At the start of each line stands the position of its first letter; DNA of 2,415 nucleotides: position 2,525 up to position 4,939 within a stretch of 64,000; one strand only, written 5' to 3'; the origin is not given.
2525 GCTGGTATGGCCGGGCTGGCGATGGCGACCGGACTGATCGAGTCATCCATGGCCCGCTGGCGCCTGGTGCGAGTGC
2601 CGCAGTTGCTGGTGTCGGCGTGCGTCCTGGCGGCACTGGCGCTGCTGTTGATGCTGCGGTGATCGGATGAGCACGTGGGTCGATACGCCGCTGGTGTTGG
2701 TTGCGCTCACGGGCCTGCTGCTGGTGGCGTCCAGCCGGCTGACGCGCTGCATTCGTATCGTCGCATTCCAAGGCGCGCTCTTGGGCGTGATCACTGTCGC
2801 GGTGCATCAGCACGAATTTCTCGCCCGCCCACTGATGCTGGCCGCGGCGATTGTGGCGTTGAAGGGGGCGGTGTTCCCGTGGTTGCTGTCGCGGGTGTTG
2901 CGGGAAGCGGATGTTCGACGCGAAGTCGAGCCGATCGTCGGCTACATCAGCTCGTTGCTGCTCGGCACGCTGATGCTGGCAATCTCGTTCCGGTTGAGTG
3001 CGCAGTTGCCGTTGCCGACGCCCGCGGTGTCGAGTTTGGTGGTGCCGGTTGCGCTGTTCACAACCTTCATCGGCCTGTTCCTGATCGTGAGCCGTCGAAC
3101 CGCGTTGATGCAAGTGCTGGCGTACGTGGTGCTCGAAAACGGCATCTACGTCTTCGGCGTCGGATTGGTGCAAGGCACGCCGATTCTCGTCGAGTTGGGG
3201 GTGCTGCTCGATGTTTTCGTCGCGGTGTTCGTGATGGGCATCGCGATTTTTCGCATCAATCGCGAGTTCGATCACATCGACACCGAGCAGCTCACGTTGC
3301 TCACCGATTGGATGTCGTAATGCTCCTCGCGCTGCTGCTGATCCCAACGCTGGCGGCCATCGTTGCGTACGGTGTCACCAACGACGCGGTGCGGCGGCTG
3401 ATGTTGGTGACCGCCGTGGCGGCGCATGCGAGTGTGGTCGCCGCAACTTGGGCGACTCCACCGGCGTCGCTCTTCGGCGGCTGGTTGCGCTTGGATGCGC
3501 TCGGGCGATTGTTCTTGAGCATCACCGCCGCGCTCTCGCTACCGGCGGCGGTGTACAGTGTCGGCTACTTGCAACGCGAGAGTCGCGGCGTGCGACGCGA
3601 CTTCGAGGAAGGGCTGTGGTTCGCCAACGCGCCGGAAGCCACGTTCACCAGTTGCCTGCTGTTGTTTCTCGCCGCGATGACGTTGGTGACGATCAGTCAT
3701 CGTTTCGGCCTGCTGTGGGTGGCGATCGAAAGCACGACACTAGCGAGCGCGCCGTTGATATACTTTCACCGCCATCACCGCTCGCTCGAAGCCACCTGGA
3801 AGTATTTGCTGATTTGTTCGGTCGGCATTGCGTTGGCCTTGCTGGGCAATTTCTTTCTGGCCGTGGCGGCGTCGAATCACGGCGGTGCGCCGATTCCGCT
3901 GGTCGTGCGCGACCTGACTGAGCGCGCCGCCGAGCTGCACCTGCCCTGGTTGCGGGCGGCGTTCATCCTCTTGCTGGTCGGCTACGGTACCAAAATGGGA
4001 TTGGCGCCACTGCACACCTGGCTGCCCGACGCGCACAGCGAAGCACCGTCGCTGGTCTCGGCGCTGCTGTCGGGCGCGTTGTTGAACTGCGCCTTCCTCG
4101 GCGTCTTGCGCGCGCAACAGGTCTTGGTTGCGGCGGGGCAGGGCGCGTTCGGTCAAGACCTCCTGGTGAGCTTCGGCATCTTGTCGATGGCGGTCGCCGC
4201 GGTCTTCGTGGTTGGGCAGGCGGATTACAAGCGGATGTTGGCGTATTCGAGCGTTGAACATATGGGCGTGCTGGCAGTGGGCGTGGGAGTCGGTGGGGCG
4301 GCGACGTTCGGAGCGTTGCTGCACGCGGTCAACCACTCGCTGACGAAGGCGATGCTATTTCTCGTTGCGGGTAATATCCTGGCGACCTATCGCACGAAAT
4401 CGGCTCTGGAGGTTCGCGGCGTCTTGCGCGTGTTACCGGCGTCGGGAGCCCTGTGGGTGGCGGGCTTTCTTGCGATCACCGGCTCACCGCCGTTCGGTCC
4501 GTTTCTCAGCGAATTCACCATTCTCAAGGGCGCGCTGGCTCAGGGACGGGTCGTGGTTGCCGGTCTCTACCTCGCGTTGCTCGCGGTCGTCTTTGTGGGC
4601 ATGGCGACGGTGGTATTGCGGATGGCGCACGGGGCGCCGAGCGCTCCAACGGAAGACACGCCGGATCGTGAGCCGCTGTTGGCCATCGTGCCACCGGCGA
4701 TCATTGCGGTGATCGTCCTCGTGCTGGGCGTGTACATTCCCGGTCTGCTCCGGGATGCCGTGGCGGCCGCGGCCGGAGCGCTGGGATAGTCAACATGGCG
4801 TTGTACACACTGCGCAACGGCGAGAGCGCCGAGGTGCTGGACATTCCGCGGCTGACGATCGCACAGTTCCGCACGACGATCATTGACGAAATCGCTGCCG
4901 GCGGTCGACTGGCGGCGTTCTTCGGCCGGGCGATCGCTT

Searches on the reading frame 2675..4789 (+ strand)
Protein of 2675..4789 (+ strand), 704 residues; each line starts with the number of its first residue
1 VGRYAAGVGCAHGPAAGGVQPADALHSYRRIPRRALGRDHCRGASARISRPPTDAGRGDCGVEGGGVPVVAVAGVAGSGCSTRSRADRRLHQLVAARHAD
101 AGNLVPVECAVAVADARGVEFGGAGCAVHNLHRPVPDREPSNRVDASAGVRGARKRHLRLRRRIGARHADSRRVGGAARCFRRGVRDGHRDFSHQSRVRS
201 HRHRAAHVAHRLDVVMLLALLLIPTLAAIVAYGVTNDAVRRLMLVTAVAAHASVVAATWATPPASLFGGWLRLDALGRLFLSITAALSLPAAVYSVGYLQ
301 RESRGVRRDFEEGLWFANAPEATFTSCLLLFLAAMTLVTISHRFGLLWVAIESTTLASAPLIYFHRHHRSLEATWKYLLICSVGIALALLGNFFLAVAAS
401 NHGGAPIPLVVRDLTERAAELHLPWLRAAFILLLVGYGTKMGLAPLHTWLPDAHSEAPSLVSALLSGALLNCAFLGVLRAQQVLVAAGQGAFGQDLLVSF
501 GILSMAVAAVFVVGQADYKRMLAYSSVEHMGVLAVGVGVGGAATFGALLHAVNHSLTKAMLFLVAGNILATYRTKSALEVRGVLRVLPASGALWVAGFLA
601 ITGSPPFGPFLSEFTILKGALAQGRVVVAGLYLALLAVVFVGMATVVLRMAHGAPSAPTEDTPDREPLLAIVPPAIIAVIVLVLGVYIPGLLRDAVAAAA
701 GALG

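Call 75: search_protein_families(library=pfam, proteins=[window:2675-4789:+], max_evalue=0.00001)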
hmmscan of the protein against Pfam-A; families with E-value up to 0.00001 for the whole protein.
window:2675-4789:+ (704 aa): 1 family
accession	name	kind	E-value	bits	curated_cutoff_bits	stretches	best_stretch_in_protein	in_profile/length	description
PF00361.26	Proton_antipo_M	-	3.9e-47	161.3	21.5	1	346-631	6-286/294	NADH:quinone oxidoreductase/Mrp antiporter, TM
